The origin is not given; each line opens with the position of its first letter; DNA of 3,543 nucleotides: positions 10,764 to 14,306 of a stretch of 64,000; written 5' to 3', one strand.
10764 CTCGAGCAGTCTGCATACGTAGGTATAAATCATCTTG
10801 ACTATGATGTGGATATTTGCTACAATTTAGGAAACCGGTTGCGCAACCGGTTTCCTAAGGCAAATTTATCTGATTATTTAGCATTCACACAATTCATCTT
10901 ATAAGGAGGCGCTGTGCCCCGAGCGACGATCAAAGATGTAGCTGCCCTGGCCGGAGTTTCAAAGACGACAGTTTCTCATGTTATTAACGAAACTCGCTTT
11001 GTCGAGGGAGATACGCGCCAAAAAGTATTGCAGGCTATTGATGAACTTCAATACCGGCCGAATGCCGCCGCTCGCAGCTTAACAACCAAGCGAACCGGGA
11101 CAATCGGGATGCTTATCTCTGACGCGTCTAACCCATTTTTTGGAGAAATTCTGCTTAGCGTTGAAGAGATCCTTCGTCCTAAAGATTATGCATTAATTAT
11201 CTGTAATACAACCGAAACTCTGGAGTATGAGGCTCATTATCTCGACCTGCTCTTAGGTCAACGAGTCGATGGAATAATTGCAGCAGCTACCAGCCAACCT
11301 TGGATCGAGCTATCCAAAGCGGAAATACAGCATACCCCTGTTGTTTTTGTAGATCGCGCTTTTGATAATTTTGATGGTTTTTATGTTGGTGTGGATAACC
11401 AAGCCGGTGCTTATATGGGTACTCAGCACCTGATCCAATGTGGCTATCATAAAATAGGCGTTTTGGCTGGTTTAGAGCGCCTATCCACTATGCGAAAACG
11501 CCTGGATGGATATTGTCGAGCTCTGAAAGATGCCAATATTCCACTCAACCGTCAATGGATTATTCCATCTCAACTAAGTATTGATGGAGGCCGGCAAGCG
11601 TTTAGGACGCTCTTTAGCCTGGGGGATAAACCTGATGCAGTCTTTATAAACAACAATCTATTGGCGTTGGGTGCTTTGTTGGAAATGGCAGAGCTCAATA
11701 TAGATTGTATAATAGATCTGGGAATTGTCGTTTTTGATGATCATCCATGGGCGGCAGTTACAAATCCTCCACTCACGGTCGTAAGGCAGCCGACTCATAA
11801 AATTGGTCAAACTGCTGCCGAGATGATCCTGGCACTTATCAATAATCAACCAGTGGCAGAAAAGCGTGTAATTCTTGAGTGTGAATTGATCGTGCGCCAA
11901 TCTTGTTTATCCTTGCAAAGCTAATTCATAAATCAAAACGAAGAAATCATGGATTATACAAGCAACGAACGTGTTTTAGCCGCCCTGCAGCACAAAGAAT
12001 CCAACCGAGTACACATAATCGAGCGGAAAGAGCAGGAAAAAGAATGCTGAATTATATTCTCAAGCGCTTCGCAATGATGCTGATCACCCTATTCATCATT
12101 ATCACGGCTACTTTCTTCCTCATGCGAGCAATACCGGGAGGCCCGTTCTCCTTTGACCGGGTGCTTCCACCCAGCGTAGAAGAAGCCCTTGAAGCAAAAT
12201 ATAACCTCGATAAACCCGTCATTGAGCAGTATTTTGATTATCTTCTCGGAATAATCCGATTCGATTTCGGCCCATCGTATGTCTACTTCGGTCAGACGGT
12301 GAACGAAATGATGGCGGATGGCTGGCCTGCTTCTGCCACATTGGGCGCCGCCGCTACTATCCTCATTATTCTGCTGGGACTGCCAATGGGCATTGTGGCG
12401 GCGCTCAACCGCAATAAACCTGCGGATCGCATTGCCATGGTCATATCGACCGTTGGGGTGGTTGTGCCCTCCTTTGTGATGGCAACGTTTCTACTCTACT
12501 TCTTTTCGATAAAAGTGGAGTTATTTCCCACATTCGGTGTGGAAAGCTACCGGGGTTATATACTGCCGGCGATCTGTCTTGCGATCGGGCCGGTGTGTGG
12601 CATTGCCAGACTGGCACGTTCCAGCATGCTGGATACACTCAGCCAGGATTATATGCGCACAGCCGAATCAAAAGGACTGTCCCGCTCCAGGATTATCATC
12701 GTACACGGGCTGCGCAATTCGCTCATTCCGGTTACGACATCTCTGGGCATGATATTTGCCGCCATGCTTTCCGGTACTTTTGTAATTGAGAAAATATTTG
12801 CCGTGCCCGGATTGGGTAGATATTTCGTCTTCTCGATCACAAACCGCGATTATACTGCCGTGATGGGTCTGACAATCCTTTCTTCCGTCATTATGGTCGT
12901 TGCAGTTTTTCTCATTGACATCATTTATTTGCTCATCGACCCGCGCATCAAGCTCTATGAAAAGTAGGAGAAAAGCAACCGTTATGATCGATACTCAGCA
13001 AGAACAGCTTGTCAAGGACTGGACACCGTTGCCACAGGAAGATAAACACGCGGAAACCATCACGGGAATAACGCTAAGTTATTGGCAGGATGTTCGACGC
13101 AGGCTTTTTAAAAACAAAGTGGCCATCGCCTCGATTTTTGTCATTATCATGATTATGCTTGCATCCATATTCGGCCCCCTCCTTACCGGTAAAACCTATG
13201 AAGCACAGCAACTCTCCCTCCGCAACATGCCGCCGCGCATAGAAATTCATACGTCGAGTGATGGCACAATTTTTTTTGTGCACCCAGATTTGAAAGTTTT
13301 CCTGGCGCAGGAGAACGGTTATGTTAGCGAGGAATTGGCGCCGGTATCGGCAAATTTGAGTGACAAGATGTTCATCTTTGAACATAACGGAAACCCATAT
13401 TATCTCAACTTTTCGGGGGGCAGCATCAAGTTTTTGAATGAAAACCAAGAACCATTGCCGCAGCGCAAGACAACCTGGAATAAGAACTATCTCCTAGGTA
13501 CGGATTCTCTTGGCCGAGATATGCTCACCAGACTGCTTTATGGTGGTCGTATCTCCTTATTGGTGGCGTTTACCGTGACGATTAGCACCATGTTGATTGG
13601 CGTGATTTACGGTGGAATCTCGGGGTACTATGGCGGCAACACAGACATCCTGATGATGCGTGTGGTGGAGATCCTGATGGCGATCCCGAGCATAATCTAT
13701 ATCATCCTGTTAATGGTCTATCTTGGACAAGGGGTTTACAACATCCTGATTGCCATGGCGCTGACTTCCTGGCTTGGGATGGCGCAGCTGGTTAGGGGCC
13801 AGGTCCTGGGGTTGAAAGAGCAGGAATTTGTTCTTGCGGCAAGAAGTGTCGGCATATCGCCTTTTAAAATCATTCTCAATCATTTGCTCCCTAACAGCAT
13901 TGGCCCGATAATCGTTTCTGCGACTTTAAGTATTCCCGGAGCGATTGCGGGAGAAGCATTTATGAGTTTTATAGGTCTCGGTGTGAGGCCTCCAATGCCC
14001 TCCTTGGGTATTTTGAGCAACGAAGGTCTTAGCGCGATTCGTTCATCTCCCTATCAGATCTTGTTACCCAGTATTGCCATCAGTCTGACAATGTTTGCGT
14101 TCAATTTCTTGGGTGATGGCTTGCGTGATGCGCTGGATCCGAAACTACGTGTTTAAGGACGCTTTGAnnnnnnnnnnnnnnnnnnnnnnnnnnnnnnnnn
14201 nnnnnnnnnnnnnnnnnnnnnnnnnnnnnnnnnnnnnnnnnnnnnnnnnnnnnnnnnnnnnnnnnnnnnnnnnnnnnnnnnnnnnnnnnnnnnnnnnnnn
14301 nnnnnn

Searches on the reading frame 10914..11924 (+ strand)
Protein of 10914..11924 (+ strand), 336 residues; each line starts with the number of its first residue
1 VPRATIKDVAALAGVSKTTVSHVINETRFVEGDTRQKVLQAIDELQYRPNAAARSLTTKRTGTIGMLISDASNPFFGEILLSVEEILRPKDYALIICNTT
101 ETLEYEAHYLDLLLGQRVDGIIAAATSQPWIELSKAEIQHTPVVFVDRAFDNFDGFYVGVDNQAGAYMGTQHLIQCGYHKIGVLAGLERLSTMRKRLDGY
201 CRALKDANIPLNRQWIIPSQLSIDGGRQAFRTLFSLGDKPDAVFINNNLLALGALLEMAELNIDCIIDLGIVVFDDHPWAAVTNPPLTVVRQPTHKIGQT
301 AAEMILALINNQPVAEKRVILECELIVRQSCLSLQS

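Call 54: search_protein_families(library=pfam, proteins=[window:10914-11924:+], max_evalue=0.00001)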
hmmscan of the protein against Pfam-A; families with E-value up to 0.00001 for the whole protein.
window:10914-11924:+ (336 aa): 4 families
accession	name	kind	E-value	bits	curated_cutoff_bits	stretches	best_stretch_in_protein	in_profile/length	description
PF00532.27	Peripla_BP_1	-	3.2e-32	112.6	22.2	1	62-325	2-277/281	Periplasmic binding proteins and sugar binding domain of LacI family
PF13377.12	Peripla_BP_3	-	1.6e-28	100.3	26.5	1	171-331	2-167/167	Periplasmic binding protein-like domain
PF00356.27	LacI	-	1.9e-19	69.6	27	1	5-50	1-46/46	Bacterial regulatory proteins, lacI family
PF13407.12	Peripla_BP_4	-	6.3e-15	55.8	35.1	1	64-276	1-218/258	Periplasmic binding protein domain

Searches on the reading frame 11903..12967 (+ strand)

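Call 54: search_protein_families(library=pfam, proteins=[window:11903-12967:+], max_evalue=0.00001)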
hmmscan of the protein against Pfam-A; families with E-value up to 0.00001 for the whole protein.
window:11903-12967:+ (354 aa): 2 families
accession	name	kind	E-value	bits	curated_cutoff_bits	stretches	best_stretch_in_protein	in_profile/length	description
PF00528.27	BPD_transp_1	-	1.9e-37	129.2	26.4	1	159-350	1-183/184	Binding-protein-dependent transport system inner membrane component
PF19300.4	BPD_transp_1_N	-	2.3e-07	31.4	23.8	1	48-118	1-73/114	Binding-prot-dependent transport system membrane comp, N-term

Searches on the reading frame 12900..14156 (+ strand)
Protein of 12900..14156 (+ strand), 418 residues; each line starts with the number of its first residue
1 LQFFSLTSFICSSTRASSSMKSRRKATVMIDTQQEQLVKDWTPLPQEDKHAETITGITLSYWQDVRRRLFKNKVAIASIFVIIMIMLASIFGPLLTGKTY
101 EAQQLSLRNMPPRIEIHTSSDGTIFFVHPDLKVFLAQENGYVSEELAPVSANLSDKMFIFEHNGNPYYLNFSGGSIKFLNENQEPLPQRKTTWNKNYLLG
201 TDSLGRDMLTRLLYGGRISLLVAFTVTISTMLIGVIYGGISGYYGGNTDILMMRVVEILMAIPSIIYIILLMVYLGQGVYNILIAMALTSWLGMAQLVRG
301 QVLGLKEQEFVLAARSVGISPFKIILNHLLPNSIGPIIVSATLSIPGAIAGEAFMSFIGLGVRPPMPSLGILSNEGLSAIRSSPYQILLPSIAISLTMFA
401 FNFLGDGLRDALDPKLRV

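Call 55: search_protein_families(library=pfam, proteins=[window:12900-14156:+], max_evalue=0.00001)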
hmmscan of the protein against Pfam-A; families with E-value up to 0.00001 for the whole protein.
window:12900-14156:+ (418 aa): 2 families
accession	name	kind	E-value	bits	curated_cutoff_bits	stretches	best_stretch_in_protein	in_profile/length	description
PF00528.27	BPD_transp_1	-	1.4e-29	103.5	26.4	1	234-417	1-183/184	Binding-protein-dependent transport system inner membrane component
PF12911.12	OppC_N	-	3.9e-16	59.1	23.9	1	60-112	1-53/53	N-terminal TM domain of oligopeptide transport permease C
